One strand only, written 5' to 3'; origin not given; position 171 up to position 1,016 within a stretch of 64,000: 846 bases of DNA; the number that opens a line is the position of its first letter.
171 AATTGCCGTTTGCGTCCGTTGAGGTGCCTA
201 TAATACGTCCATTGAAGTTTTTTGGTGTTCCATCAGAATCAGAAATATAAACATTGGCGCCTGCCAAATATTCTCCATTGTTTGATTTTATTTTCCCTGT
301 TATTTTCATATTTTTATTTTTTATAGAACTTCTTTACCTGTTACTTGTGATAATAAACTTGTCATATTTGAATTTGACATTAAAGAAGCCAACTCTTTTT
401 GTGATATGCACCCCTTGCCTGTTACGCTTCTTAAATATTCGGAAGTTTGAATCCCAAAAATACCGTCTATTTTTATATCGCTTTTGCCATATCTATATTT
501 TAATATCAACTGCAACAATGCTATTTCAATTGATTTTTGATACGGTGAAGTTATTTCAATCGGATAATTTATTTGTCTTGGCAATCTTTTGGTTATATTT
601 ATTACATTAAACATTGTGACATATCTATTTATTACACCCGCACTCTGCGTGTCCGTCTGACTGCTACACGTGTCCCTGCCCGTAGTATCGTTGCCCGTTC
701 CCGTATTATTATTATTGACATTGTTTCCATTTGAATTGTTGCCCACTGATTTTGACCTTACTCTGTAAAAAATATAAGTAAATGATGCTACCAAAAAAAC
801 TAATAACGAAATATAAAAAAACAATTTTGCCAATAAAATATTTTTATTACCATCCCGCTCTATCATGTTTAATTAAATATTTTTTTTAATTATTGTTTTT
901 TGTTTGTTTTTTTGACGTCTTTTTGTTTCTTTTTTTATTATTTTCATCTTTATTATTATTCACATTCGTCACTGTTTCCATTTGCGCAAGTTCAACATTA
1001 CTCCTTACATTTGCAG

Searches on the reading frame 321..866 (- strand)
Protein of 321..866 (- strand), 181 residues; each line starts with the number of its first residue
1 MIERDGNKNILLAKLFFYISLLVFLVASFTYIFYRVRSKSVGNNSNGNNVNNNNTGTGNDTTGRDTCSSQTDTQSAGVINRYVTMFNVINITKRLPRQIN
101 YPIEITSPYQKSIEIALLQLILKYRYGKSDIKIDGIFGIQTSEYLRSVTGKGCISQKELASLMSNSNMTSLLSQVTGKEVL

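Call 41: search_protein_families(library=pfam, alignment_id=A3, max_evalue=0.001)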
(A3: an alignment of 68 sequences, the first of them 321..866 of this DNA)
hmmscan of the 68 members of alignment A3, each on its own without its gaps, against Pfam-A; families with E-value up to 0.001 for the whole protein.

A. member 1, window:321-866:- (181 aa): 0 families

B. families by the number of members that match (of 68 scanned): 11 families
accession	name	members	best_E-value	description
PF07669.17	Eco57I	1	7.4e-27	Eco57I restriction-modification methylase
PF01551.29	Peptidase_M23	1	6.6e-25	Peptidase family M23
PF01743.26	PolyA_pol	1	1.5e-14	Poly A polymerase head domain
PF01966.28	HD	1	2.9e-10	HD domain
PF08291.16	Peptidase_M15_3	1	2.2e-09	Peptidase M15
PF05838.17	Glyco_hydro_108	1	2.3e-09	Glycosyl hydrolase 108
PF20473.4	MmeI_Mtase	1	3.2e-08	MmeI, DNA-methyltransferase domain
PF01170.24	UPF0020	1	3.7e-07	RMKL-like, methyltransferase domain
PF16454.10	PI3K_P85_iSH2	1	2.4e-06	Phosphatidylinositol 3-kinase regulatory subunit P85 inter-SH2 domain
PF04266.20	ASCH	1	7.2e-06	ASCH domain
PF05951.18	Peptidase_M15_2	1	0.00014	Bacterial protein of unknown function (DUF882)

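Call 81: search_protein_families(library=phrogs, alignment_id=A3, max_evalue=0.00001)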
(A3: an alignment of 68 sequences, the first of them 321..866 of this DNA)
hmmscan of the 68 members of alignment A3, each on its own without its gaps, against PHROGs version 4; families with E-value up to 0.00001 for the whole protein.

A. member 1, window:321-866:- (181 aa): 0 families

B. families by the number of members that match (of 68 scanned): 37 families (the first 25 are shown)
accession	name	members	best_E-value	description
phrog_2244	-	1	2.8e-64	tRNA nucleotidyltransferase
phrog_16674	-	1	2.3e-49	DNA methyltransferase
phrog_24229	-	1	1.1e-25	tRNA nucleotidyltransferase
phrog_894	-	1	5.6e-24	endolysin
phrog_6700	-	1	1.5e-22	endolysin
phrog_7767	-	1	5.8e-22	metallo-endopeptidase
phrog_14988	-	1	9.8e-22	peptidase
phrog_16615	-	1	4.8e-18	peptidase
phrog_3578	-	1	1.8e-17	endolysin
phrog_1067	-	1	4e-17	minor head protein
phrog_1770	-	1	3e-15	Holliday junction resolvase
phrog_28672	-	1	4.2e-15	metallo-endopeptidase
phrog_37190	-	1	2.5e-14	peptidase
phrog_4070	-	1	8.5e-14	tail length tape measure protein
phrog_315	-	1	2.1e-13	endolysin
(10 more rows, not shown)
